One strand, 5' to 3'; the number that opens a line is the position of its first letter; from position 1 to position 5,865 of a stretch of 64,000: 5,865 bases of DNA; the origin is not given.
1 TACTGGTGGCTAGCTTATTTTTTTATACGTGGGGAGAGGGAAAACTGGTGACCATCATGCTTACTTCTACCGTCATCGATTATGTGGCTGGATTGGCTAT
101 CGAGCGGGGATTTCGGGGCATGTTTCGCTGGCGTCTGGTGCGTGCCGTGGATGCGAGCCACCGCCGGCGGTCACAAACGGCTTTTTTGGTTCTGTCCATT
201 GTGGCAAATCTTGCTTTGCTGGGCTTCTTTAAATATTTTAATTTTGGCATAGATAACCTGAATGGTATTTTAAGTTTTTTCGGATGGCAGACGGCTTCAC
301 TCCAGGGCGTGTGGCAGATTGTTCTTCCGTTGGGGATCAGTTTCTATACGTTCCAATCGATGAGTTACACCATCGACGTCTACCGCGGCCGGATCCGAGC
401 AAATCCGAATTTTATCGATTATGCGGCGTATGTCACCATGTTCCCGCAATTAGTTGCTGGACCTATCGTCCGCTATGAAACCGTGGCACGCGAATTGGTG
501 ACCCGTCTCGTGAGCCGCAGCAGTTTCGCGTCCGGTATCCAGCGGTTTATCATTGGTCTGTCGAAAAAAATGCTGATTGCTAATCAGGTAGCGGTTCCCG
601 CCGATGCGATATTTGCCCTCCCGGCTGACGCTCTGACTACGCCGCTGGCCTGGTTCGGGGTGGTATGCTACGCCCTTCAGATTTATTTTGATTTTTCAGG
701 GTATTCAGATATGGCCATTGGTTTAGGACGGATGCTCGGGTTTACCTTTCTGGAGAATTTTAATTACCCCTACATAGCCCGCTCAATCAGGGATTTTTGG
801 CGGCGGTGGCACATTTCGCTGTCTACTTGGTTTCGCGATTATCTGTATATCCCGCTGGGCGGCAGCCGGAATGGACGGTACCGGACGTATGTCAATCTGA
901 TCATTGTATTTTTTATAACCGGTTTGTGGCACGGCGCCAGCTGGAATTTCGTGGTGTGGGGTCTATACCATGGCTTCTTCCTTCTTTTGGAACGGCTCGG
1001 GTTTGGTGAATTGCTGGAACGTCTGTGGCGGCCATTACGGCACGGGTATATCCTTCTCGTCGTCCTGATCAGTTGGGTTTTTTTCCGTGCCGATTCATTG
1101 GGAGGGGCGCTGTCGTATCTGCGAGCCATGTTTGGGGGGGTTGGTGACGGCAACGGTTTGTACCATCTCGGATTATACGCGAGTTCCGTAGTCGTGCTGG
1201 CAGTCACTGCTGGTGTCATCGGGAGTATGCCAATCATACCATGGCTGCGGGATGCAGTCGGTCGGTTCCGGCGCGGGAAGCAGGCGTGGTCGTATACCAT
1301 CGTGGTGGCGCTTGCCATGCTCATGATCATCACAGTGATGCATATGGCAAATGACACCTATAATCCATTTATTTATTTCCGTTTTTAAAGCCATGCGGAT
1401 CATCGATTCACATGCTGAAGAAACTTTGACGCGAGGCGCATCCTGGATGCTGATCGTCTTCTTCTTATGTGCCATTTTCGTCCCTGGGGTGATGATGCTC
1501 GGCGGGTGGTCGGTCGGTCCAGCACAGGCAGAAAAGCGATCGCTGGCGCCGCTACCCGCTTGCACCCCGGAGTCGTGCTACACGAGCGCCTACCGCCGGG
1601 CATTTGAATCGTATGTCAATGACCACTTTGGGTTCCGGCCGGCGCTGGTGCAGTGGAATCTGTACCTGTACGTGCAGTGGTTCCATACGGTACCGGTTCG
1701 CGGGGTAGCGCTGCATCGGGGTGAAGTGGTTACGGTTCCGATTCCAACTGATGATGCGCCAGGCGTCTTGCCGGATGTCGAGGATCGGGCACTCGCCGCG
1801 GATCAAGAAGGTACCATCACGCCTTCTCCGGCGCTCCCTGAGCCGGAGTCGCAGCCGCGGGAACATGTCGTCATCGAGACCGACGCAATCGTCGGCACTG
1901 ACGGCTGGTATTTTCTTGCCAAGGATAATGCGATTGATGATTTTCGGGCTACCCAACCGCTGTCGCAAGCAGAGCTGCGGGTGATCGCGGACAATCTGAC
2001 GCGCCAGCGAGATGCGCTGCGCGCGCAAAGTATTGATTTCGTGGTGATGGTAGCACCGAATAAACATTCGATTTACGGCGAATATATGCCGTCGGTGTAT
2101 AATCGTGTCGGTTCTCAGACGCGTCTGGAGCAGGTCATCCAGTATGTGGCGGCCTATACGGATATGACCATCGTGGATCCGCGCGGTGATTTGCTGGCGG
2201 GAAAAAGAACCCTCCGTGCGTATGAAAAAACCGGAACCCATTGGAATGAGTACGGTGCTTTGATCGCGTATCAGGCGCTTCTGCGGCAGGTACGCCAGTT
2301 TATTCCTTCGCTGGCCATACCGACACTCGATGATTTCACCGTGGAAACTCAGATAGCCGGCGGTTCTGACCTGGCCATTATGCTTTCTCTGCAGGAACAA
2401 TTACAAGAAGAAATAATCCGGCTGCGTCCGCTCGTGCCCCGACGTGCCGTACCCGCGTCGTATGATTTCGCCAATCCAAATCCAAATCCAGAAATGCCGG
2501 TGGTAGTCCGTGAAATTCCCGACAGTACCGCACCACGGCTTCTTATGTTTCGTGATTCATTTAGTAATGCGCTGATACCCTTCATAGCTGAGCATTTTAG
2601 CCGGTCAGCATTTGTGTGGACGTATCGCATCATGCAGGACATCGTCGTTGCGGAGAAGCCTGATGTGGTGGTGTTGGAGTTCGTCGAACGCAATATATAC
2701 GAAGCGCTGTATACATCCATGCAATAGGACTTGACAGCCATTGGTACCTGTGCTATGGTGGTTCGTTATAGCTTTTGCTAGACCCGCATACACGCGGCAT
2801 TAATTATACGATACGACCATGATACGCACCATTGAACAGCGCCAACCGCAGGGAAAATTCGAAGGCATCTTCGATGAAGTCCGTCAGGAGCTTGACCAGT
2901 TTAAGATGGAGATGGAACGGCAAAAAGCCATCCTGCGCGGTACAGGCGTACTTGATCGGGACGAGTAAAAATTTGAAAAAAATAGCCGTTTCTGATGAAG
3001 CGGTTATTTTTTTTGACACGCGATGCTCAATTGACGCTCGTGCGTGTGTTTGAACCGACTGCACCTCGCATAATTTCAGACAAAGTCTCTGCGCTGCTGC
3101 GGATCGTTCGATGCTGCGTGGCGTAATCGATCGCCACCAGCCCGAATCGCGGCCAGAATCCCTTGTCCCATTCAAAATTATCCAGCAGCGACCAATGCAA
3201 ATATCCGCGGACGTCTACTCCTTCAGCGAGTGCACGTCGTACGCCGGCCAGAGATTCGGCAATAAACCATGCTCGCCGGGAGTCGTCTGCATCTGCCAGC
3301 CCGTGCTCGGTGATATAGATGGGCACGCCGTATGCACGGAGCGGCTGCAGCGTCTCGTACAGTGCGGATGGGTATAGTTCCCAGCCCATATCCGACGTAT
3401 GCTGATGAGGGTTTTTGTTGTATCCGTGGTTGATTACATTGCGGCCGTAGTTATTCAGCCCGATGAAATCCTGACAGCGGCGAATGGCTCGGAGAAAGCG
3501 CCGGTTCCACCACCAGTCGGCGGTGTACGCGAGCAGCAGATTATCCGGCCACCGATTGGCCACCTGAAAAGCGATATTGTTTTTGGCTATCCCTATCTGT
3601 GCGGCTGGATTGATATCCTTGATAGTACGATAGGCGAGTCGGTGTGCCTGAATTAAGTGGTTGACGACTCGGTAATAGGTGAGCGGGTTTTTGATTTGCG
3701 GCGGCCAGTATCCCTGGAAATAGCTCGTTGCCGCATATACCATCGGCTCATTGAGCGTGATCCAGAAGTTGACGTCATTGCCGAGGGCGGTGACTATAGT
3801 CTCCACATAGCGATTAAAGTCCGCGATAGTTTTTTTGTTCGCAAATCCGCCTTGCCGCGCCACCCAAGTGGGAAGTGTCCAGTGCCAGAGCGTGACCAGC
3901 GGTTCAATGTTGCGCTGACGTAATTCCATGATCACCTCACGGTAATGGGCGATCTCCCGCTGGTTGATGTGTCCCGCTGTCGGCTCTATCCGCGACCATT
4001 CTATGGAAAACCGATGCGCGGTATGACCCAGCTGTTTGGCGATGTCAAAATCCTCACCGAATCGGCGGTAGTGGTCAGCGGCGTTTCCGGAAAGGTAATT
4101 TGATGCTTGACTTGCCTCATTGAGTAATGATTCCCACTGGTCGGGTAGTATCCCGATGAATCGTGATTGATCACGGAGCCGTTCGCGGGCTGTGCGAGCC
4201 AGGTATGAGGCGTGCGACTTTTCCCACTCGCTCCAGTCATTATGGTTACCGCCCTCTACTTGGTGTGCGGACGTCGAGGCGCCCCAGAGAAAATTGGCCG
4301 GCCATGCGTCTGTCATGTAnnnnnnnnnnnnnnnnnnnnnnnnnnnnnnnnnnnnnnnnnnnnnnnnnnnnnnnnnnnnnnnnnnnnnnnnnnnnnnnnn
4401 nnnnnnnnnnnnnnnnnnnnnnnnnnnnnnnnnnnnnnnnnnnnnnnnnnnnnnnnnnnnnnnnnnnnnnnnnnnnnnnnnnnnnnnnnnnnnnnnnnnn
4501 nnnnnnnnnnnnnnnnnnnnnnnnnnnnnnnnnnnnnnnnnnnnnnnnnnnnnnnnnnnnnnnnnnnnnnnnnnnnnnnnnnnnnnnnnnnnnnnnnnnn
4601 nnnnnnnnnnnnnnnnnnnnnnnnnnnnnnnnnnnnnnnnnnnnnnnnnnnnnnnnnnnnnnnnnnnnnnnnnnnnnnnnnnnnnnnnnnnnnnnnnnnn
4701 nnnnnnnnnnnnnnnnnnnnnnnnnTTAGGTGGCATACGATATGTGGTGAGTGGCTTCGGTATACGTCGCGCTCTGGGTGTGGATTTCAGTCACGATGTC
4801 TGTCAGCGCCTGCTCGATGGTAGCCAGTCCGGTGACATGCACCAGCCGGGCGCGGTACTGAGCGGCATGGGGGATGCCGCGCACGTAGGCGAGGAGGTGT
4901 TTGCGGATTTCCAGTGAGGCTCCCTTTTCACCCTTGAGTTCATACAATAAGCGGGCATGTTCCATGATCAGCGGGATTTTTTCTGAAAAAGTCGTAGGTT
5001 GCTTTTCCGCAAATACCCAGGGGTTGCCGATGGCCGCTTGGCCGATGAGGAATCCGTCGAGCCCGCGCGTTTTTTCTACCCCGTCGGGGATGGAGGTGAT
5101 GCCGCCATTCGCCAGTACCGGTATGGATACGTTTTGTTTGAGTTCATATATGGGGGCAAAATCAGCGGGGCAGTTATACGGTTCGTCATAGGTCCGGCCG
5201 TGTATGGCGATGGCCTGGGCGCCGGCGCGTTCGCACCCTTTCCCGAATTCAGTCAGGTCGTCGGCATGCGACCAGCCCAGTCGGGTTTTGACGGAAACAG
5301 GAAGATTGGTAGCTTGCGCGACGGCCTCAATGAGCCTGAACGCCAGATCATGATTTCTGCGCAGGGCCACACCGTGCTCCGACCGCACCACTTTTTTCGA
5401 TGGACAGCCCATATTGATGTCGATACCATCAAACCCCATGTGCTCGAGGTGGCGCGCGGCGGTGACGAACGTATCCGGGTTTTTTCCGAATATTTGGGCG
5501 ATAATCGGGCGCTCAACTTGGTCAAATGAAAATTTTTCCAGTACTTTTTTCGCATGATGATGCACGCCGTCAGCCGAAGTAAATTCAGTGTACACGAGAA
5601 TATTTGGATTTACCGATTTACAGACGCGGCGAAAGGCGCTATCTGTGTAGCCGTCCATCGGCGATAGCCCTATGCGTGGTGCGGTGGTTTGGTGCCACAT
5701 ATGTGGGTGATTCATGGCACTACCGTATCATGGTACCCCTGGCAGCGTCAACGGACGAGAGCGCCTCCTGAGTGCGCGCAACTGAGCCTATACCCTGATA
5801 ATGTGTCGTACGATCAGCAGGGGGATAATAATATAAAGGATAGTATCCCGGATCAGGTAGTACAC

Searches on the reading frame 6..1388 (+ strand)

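Call 46: search_protein_families(library=pfam, proteins=[window:6-1388:+], max_evalue=0.01)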
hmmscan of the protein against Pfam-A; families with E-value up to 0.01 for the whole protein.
window:6-1388:+ (460 aa): 2 families
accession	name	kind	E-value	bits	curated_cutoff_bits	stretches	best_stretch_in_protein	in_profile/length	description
PF03062.24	MBOAT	-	1.8e-32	113.4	27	1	130-331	75-296/337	MBOAT, membrane-bound O-acyltransferase family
PF13813.11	MBOAT_2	-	7.1e-07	29.9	25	1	251-311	4-66/85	Membrane bound O-acyl transferase family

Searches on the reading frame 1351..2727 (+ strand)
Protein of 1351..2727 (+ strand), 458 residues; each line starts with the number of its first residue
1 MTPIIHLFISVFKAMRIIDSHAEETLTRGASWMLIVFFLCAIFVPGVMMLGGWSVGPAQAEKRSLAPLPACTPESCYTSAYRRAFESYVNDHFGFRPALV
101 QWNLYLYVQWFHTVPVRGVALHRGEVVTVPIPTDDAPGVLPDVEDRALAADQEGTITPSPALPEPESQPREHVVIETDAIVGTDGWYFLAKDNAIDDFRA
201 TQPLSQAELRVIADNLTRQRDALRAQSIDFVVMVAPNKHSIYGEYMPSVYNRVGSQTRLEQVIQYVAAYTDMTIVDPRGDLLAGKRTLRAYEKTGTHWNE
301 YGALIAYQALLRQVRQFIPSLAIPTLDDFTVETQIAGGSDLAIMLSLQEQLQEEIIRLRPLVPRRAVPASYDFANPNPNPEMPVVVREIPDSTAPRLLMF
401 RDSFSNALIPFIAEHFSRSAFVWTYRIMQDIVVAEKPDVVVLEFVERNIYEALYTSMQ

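Call 46: search_protein_families(library=pfam, proteins=[window:1351-2727:+], max_evalue=0.01)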
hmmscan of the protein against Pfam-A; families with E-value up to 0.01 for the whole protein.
window:1351-2727:+ (458 aa): 2 families
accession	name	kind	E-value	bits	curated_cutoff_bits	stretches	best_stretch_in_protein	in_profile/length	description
PF16822.11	ALGX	-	2.6e-15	57.3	26.5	1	180-336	2-151/268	SGNH hydrolase-like domain, acetyltransferase AlgX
PF14286.12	DHHW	-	0.00033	20.5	25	0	397-418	360-381/385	DHHW protein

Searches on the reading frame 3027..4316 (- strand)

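Call 46: search_protein_families(library=pfam, proteins=[window:3027-4316:-], max_evalue=0.01)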
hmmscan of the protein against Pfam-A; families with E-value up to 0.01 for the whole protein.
window:3027-4316:- (429 aa): 2 families
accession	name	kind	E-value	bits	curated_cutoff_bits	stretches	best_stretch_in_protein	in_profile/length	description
PF00232.24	Glyco_hydro_1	-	2e-85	287.4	22.6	3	70-254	44-229/453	Glycosyl hydrolase family 1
PF00331.26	Glyco_hydro_10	-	3.9e-07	30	22.1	1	92-197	32-135/311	Glycosyl hydrolase family 10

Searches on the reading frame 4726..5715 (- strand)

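Call 46: search_protein_families(library=pfam, proteins=[window:4726-5715:-], max_evalue=0.01)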
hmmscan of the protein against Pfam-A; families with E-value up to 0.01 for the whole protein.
window:4726-5715:- (329 aa): 2 families
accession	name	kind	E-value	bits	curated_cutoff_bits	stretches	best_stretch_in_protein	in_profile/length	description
PF01207.24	Dus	-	3e-74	250.4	20.4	1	17-308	2-307/311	Dihydrouridine synthase (Dus)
PF01180.27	DHO_dh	-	7.1e-07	29.1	27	1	50-143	75-163/291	Dihydroorotate dehydrogenase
